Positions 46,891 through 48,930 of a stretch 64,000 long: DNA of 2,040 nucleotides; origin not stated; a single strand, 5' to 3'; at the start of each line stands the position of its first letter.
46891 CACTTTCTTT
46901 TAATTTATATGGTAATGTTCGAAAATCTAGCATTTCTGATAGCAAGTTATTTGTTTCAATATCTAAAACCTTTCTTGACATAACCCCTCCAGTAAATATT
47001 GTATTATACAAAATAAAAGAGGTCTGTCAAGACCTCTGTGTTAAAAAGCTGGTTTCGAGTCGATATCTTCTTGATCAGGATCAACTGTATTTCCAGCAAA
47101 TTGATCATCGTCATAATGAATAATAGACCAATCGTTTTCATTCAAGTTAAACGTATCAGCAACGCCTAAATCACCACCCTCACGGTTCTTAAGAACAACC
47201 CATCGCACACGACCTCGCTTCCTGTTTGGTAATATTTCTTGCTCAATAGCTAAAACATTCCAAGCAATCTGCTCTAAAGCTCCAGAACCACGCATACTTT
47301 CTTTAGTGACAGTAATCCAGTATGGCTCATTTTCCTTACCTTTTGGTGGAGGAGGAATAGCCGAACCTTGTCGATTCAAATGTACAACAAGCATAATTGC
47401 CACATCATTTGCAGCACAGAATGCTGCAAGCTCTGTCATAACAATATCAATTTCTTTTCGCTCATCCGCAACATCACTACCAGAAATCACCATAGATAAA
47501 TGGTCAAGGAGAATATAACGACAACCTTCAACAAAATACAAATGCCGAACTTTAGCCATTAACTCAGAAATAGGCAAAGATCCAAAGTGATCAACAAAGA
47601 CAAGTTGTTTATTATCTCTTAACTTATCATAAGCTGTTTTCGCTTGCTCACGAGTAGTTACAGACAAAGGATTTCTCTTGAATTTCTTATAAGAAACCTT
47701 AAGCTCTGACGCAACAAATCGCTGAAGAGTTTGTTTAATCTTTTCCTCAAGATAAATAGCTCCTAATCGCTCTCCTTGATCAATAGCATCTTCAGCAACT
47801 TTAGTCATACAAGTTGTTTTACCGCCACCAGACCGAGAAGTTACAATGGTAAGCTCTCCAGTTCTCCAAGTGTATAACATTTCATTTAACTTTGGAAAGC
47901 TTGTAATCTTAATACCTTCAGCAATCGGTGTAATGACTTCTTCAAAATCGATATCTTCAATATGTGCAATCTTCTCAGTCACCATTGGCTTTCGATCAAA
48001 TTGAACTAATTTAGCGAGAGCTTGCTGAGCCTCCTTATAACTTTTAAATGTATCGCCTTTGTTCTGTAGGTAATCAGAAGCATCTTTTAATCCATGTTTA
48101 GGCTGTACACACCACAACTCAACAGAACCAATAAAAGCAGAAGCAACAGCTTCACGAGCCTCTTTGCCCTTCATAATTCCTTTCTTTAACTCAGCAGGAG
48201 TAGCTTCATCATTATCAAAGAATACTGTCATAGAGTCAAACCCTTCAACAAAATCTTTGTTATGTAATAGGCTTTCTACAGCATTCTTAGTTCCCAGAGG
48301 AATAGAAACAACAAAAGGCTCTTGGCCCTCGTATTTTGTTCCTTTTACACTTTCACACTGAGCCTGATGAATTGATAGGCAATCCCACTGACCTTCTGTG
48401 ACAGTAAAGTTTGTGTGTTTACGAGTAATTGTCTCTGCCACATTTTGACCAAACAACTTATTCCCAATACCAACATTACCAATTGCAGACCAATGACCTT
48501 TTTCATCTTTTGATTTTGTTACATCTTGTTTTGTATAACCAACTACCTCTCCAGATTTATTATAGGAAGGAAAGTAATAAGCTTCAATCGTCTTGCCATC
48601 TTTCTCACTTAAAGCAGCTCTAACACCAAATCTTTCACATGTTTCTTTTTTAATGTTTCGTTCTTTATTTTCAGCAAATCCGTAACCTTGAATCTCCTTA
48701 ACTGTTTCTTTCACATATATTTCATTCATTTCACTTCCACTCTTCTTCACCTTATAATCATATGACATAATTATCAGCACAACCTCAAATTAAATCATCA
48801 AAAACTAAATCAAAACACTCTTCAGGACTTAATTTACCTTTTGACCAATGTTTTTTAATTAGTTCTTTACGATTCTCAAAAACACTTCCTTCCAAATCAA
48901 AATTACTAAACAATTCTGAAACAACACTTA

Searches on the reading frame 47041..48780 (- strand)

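Call 59: search_protein_families(library=phrogs, proteins=[window:47041-48780:-], max_evalue=0.00001)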
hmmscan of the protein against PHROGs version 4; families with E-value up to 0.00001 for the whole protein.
window:47041-48780:- (579 aa): 3 families
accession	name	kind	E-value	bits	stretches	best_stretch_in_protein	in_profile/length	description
phrog_239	-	DNA, RNA and nucleotide metabolism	2.6e-122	411.3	1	24-566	104-609/801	DNA primase/helicase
phrog_19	-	DNA, RNA and nucleotide metabolism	3.2e-33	116.5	1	239-539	279-565/621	DnaB-like replicative helicase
phrog_243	-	DNA, RNA and nucleotide metabolism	3.1e-12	47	1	294-477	21-203/273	DnaB-like replicative helicase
